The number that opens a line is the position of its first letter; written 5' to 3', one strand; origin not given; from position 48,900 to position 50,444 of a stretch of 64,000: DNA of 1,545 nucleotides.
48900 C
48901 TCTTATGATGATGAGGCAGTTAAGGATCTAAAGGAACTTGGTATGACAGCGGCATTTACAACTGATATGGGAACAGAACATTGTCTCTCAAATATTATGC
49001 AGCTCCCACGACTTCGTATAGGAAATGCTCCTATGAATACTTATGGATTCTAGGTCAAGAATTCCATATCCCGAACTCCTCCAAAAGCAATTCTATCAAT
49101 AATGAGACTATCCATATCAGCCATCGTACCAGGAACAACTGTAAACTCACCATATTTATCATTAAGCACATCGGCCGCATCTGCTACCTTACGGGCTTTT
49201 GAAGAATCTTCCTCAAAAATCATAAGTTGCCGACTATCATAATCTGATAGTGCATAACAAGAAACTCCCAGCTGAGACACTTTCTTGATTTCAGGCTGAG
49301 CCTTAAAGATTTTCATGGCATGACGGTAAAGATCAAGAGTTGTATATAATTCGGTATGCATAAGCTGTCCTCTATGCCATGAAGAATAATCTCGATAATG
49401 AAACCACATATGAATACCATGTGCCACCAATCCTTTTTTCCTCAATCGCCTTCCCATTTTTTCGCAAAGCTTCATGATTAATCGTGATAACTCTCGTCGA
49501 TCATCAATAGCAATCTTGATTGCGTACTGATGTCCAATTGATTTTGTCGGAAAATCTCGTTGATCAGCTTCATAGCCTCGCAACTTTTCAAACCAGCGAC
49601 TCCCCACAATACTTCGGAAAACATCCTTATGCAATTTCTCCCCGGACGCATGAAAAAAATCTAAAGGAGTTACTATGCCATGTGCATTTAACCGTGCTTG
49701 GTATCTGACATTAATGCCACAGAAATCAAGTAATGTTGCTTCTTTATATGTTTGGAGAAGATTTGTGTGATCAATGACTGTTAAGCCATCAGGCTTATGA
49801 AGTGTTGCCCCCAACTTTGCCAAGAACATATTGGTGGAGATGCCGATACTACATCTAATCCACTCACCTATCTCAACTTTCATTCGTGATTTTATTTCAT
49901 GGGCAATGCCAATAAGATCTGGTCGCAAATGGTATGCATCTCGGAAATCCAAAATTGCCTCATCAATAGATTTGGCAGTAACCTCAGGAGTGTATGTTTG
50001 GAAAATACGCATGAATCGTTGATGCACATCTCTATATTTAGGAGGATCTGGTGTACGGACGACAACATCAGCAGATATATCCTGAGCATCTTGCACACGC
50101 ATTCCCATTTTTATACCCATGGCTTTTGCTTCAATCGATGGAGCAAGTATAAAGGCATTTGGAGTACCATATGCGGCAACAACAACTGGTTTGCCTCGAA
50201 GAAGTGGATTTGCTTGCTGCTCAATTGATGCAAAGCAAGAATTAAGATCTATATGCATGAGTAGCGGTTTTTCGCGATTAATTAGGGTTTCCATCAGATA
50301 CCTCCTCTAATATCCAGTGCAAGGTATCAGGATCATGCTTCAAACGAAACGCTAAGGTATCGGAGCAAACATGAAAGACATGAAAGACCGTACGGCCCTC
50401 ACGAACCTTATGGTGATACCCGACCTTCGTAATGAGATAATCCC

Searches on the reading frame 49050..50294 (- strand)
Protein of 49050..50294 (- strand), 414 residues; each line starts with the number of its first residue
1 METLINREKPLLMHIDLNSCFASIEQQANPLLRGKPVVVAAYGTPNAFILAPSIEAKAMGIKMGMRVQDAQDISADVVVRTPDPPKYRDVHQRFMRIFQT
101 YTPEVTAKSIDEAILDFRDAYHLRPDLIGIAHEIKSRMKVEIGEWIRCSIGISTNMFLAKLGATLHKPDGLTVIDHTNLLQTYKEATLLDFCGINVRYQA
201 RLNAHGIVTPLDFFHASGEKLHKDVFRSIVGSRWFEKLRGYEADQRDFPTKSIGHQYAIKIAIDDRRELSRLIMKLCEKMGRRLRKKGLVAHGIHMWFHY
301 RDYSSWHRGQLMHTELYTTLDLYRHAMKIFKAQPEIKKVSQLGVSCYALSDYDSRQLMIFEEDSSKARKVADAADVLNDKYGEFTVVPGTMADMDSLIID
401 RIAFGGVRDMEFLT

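Call 68: search_protein_families(library=pfam, proteins=[window:49050-50294:-], max_evalue=0.01)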
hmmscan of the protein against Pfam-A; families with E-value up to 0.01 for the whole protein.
window:49050-50294:- (414 aa): 2 families
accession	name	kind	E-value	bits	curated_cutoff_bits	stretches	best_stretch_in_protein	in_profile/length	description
PF00817.25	IMS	-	1.7e-35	122.6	23.2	1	15-162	1-146/148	impB/mucB/samB family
PF11799.13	IMS_C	-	3.8e-15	56.7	20.7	1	251-357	2-107/109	impB/mucB/samB family C-terminal domain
